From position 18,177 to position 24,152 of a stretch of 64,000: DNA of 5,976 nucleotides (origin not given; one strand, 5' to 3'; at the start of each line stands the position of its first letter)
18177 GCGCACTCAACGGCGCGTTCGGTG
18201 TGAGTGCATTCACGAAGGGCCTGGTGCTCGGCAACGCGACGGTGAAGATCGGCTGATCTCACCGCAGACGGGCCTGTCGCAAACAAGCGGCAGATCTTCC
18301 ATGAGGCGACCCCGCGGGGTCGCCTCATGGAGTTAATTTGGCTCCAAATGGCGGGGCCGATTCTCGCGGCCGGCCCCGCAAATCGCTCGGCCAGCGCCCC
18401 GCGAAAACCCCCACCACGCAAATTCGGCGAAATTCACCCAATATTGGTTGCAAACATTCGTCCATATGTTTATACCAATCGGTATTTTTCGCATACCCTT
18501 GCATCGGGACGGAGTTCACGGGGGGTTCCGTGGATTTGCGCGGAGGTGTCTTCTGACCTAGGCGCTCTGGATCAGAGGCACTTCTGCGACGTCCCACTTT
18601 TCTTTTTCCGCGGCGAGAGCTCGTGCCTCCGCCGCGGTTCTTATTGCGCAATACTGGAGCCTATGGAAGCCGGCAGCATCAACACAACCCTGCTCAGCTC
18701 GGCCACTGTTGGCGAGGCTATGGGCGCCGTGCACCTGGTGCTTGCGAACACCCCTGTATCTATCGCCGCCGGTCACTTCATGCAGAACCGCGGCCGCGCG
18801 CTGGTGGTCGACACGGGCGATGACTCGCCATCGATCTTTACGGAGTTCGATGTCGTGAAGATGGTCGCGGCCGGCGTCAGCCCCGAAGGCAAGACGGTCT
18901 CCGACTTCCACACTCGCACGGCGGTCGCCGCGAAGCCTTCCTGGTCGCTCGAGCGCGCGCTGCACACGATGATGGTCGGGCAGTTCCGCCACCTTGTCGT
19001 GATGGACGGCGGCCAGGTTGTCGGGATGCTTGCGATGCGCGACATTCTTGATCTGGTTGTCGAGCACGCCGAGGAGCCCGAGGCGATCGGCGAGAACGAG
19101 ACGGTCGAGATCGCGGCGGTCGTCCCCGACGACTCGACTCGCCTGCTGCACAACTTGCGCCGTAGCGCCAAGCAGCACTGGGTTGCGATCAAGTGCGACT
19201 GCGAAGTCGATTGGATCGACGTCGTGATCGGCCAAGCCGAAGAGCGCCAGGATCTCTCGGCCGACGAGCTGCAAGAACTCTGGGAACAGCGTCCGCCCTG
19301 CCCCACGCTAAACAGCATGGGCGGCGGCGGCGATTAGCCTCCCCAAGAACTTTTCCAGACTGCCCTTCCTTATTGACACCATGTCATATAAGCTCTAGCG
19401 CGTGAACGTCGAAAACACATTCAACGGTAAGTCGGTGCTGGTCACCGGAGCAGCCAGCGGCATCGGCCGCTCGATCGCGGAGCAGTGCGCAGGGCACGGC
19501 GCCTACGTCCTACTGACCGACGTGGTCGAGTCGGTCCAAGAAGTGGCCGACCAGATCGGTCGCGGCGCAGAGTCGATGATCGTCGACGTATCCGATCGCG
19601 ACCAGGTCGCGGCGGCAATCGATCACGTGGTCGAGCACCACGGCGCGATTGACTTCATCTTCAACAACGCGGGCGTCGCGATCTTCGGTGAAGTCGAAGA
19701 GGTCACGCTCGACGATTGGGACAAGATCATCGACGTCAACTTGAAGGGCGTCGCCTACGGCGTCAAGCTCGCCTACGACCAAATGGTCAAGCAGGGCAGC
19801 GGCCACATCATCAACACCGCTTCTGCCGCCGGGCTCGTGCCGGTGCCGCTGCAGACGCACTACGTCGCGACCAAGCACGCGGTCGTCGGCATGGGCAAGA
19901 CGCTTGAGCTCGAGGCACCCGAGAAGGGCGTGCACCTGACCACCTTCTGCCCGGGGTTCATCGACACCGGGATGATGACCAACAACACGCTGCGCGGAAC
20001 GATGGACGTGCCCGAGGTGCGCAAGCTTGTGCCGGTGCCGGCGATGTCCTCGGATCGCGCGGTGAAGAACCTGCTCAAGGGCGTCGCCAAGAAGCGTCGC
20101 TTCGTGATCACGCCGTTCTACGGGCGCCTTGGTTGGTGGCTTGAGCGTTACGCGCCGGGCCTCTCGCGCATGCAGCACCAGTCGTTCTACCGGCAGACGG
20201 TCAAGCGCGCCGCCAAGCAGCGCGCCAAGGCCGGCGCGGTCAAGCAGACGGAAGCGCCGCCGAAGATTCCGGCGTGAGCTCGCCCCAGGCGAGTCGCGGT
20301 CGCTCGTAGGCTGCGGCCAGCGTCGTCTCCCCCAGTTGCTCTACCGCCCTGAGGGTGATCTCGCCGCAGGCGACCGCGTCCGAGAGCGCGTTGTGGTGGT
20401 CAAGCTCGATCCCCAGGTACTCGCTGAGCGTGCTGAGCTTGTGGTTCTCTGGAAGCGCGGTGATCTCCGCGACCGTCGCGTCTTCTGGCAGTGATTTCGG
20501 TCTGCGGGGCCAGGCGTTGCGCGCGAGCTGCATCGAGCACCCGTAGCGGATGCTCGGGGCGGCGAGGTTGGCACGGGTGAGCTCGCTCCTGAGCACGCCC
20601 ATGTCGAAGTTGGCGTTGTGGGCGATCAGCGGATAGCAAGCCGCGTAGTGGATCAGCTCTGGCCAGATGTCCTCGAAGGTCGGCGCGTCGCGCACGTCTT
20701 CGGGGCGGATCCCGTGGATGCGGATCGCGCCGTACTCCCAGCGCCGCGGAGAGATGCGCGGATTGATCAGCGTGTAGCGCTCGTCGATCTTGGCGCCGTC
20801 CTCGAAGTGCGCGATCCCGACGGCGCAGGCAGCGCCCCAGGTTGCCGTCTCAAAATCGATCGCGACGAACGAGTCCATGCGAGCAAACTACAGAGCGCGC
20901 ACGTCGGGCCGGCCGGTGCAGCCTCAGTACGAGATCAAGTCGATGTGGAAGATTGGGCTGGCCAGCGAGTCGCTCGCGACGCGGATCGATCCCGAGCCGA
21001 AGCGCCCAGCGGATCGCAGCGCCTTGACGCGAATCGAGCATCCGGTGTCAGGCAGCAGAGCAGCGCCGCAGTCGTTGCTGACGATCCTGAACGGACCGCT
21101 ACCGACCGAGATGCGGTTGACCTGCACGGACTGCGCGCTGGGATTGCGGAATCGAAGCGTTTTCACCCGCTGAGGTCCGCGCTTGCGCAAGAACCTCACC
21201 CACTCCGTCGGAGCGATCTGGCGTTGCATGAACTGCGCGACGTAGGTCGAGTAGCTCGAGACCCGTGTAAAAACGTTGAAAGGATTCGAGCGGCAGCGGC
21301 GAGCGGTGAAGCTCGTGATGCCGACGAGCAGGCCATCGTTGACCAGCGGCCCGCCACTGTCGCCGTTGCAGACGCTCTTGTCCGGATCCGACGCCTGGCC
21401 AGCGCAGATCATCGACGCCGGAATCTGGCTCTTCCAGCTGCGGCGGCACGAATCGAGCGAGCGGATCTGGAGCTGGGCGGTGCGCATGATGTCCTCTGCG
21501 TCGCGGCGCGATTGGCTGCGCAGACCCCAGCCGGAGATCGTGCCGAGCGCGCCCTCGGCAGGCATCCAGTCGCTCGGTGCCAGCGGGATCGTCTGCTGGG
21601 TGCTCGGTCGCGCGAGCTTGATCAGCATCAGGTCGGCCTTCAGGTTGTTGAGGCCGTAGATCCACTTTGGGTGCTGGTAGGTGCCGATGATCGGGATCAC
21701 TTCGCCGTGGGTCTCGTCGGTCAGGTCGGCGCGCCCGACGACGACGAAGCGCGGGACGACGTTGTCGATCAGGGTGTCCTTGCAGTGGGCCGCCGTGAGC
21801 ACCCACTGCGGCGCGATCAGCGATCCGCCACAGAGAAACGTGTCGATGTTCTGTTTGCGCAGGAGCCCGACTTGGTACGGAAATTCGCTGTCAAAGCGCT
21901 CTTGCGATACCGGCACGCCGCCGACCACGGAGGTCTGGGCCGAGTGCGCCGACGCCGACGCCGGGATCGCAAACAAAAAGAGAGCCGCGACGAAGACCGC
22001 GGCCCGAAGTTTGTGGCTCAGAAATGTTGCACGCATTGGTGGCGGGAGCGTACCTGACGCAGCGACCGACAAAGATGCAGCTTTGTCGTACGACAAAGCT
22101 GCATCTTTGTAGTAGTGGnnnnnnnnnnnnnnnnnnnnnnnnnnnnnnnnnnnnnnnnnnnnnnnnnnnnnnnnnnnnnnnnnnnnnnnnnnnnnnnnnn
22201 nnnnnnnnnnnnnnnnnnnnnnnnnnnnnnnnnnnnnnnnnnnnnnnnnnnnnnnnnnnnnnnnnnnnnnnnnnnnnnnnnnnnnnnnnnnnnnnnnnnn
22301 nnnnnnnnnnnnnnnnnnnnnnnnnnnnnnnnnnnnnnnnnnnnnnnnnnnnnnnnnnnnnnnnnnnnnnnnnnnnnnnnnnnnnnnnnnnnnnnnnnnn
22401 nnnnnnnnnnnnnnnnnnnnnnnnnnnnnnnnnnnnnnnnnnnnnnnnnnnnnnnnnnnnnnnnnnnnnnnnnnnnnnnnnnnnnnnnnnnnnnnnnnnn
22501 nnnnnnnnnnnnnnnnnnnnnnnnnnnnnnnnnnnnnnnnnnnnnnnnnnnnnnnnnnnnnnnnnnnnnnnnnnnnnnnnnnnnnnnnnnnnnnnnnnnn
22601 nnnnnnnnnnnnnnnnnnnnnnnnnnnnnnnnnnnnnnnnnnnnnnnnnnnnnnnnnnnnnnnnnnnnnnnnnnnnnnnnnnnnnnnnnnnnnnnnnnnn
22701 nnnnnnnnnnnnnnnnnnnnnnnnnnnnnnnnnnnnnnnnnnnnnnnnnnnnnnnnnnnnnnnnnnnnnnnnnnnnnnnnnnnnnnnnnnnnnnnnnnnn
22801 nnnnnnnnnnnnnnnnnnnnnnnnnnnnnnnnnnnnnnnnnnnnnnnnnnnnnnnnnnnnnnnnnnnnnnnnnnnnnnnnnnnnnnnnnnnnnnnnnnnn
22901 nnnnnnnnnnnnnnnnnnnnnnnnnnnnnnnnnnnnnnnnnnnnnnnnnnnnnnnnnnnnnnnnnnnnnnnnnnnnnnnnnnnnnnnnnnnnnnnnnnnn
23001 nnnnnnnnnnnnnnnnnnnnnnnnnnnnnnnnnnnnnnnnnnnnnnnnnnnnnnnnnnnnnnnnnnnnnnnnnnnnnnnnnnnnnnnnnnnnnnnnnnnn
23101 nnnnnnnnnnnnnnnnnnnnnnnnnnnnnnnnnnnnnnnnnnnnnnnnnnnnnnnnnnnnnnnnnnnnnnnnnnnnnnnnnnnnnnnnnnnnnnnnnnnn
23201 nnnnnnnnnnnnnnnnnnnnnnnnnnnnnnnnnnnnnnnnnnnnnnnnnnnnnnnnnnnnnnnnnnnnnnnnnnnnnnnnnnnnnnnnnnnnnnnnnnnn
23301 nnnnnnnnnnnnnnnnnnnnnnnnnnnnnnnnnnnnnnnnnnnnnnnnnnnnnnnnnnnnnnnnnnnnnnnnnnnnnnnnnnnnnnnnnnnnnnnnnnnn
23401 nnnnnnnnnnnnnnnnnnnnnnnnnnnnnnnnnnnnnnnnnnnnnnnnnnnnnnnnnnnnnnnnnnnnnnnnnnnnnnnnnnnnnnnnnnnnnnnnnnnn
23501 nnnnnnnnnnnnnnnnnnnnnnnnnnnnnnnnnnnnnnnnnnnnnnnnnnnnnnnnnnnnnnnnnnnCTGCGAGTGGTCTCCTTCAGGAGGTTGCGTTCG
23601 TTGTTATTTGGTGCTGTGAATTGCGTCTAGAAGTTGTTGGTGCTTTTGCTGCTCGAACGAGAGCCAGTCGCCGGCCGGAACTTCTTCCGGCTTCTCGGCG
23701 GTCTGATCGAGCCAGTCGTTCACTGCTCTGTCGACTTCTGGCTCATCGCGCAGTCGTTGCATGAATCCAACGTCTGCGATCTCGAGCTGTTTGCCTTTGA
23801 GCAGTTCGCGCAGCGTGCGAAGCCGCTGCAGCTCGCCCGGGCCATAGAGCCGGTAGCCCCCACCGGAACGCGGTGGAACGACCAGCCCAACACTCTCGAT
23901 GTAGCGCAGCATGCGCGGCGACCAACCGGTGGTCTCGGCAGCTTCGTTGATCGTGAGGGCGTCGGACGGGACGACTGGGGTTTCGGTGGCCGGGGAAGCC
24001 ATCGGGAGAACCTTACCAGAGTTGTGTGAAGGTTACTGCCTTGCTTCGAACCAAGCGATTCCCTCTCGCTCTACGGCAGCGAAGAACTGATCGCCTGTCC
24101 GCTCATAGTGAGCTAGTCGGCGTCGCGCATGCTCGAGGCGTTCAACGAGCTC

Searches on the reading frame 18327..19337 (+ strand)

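Call 59: search_protein_families(library=pfam, proteins=[window:18327-19337:+])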
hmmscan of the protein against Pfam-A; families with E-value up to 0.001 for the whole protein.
window:18327-19337:+ (336 aa): 1 family
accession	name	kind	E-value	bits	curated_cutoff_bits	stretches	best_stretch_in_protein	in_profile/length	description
PF00571.33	CBS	-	6.4e-11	42.9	24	1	191-245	1-56/57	CBS domain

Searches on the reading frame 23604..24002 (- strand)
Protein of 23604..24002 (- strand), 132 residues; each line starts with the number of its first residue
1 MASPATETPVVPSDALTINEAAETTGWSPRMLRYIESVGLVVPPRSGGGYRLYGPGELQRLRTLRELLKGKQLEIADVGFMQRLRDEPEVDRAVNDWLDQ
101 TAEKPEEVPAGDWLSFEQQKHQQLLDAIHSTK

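Call 59: search_protein_families(library=pfam, proteins=[window:23604-24002:-])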
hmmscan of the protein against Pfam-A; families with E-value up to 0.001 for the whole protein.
window:23604-24002:- (132 aa): 2 families
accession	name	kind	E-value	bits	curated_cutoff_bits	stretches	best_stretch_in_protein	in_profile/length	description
PF13411.12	MerR_1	-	3.5e-14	53.1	21.6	1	17-78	2-62/69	MerR HTH family regulatory protein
PF00376.29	MerR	-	6.7e-10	39.1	28.2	1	17-53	1-38/38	MerR family regulatory protein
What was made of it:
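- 23604..24002 (-): MerR-family regulator 36 nt upstream of the long ahcY. The pairing is conserved. Pfam in call 59.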

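Call 63: search_protein_families(library=ncbifam, proteins=[window:23604-24002:-])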
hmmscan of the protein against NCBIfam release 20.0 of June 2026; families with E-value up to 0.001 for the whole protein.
window:23604-24002:- (132 aa): 10 families
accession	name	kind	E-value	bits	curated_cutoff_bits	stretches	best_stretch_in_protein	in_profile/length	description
NF047375.1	HeatShock_HspR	equivalog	1.5e-09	37.7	105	1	16-92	4-80/92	heat shock protein transcriptional repressor HspR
NF047377.1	heat_HspR_dupli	exception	1.5e-08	34.4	300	1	18-91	129-202/214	heat shock protein transcriptional repressor HspR, fused homodimer type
TIGR02044.1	CueR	equivalog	2.2e-08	34.2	147.4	1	17-108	2-91/127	Cu(I)-responsive transcriptional regulator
TIGR02047.1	CadR-PbrR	equivalog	1.2e-06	28.6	151.45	1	17-103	2-89/127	Cd(II)/Pb(II)-responsive transcriptional regulator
NF050798.1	TF_FtsR_Actino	equivalog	3.3e-06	27.4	150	1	32-64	22-54/223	transcriptional regulator FtsR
NF007590.0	PRK10227.1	equivalog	6.7e-06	26.2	244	1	17-108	2-91/135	Cu(I)-responsive transcriptional regulator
NF052513.1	TransRegCarH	equivalog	4.3e-05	22.9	400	1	15-69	6-61/274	HTH-type transcriptional repressor CarH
TIGR02043.1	ZntR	equivalog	0.00013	22.1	167.95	1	17-73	3-57/131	Zn(2+)-responsive transcriptional regulator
NF007069.0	PRK09514.1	equivalog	0.00041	20.3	143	1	17-66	3-53/141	Zn(2+)-responsive transcriptional regulator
NF053740.1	TransRegTnrAGPos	equivalog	0.00042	20.4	140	1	16-62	13-59/108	hypothetical protein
